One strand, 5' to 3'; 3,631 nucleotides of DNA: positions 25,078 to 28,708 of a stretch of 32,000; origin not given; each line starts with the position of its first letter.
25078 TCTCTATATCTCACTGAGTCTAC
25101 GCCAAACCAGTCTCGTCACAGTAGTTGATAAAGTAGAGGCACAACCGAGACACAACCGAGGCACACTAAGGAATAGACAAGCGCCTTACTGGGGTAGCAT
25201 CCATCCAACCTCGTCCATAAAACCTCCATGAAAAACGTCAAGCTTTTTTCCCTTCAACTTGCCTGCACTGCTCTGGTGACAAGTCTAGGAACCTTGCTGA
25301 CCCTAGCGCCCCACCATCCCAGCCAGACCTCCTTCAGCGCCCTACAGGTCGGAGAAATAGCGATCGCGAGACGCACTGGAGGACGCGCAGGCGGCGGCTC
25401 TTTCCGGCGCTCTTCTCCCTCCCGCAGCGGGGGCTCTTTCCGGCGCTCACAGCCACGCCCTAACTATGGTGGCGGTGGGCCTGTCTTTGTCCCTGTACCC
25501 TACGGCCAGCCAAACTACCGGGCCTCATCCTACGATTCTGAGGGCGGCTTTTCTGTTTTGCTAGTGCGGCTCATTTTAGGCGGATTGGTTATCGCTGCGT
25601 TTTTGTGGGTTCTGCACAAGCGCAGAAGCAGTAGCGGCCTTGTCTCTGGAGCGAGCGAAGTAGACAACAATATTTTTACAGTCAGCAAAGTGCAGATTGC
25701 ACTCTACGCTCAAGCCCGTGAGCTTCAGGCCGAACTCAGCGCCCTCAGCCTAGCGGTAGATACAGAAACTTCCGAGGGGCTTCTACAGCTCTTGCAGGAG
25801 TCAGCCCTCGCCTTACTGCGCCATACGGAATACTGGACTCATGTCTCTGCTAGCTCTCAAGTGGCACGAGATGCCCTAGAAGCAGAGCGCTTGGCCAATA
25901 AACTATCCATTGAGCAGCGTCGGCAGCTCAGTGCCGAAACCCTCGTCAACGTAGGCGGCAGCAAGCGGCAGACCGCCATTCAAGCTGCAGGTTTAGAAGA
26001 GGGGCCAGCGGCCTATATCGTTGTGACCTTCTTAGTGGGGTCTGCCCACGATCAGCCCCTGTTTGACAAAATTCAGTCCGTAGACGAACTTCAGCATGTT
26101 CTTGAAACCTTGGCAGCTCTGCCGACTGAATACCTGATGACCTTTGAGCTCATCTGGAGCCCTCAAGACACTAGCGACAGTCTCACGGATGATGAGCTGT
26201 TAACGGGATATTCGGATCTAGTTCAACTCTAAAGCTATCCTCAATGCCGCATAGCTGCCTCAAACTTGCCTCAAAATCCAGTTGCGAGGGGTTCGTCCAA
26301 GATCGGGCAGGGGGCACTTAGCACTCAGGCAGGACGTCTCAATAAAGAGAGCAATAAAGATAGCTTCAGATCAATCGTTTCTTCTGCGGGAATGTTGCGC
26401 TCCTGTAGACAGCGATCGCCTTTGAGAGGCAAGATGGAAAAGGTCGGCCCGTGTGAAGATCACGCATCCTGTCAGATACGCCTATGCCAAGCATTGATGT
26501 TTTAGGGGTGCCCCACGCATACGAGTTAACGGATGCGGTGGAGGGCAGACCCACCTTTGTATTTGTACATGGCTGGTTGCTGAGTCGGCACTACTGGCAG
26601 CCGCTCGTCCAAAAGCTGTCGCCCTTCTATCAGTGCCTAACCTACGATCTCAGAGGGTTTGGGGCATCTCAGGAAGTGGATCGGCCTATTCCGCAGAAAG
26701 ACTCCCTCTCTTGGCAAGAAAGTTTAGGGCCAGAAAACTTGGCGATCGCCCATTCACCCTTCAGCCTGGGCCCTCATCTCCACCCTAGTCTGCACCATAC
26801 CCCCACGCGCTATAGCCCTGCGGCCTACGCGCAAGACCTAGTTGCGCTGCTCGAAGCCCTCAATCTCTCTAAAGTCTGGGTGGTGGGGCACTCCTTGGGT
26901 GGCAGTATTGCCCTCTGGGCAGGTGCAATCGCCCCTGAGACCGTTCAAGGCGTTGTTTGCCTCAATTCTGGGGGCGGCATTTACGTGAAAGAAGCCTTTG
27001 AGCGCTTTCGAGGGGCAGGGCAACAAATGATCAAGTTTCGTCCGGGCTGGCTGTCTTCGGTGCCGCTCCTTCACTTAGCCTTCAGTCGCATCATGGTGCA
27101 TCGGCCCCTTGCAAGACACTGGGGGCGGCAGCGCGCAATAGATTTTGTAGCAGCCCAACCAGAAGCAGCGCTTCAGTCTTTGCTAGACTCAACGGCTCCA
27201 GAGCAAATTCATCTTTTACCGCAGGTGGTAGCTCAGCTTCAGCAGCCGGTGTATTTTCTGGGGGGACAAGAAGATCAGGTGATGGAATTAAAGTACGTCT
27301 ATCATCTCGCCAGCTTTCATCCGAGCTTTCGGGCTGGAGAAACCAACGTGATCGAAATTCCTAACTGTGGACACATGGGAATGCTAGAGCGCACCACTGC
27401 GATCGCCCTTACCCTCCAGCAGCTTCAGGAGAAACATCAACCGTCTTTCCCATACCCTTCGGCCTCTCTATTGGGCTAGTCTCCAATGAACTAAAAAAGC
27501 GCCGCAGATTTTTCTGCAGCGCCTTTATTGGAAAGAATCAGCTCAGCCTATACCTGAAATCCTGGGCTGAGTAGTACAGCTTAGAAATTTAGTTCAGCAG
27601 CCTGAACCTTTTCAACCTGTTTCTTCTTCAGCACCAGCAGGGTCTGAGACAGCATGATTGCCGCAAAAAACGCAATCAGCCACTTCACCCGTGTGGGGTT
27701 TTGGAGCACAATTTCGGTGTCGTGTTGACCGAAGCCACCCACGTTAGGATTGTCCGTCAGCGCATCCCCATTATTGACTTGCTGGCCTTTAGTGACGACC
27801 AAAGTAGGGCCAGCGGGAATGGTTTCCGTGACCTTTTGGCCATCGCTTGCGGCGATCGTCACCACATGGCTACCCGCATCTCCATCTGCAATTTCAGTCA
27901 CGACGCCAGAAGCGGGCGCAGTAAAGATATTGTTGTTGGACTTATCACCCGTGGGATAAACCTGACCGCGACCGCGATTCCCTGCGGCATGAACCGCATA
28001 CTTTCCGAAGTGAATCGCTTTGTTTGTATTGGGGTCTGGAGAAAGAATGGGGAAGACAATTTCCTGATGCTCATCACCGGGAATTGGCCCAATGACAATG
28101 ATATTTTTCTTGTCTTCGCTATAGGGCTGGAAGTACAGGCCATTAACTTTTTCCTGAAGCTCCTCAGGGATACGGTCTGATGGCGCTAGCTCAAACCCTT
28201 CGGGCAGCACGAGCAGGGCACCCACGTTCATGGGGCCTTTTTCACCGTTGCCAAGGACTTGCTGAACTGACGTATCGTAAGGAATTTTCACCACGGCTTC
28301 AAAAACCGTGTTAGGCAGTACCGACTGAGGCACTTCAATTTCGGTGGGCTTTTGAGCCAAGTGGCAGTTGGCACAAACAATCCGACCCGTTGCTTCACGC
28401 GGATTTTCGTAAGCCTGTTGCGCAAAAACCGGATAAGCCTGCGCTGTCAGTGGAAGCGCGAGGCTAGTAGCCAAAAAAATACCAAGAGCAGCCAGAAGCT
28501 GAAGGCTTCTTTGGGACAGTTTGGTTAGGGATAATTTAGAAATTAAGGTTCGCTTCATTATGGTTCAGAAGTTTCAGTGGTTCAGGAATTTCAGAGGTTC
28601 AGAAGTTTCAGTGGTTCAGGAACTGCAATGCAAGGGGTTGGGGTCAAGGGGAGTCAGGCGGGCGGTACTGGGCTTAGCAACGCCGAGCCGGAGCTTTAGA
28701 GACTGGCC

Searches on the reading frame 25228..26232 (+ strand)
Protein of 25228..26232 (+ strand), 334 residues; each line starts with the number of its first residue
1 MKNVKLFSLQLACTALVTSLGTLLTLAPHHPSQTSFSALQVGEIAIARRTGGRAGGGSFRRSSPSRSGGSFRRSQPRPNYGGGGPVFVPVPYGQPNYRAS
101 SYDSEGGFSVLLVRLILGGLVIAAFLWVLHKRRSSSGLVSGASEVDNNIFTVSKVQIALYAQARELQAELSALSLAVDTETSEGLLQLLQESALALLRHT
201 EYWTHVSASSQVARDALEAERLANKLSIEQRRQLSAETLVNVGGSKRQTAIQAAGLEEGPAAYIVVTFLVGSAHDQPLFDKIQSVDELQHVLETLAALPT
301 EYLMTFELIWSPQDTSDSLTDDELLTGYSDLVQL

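Call 56: search_protein_families(library=pfam, proteins=[window:25228-26232:+], max_evalue=0.00001)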
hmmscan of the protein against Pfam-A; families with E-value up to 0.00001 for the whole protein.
window:25228-26232:+ (334 aa): 1 family
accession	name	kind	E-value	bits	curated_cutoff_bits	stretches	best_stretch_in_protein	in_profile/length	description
PF07466.16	DUF1517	-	3.6e-53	180.8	23.3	1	150-334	2-184/184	Protein of unknown function (DUF1517)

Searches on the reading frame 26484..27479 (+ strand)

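Call 56: search_protein_families(library=pfam, proteins=[window:26484-27479:+], max_evalue=0.00001)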
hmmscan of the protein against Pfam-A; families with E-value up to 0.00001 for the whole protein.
window:26484-27479:+ (331 aa): 3 families
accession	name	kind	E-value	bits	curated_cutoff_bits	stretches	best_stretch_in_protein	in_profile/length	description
PF00561.26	Abhydrolase_1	-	1.4e-27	97.4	25.8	1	23-303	1-244/245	alpha/beta hydrolase fold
PF12697.13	Abhydrolase_6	-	4.6e-21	76.9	26.3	1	25-306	1-213/217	Alpha/beta hydrolase family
PF12146.15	Hydrolase_4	-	9e-08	32.1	27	0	114-272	57-210/239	Serine aminopeptidase, S33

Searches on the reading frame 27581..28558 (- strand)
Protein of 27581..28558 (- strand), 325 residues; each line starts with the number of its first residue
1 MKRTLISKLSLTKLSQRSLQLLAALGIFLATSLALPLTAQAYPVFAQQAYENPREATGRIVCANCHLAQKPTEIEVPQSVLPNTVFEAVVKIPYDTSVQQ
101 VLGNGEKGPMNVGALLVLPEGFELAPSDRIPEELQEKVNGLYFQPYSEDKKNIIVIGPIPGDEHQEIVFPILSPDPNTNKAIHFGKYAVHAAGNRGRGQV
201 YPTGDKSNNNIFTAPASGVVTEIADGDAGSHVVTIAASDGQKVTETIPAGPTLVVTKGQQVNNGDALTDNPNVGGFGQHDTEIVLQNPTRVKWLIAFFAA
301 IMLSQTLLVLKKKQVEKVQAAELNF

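Call 56: search_protein_families(library=pfam, proteins=[window:27581-28558:-], max_evalue=0.00001)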
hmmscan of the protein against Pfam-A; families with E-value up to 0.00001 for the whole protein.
window:27581-28558:- (325 aa): 2 families
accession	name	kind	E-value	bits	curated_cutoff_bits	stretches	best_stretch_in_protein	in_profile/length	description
PF16639.10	Apocytochr_F_N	-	1.5e-81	272.6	30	1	42-196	1-155/155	Apocytochrome F, N-terminal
PF01333.25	Apocytochr_F_C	-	1.1e-53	180.7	30.4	1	208-325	1-118/118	Apocytochrome F, C-terminal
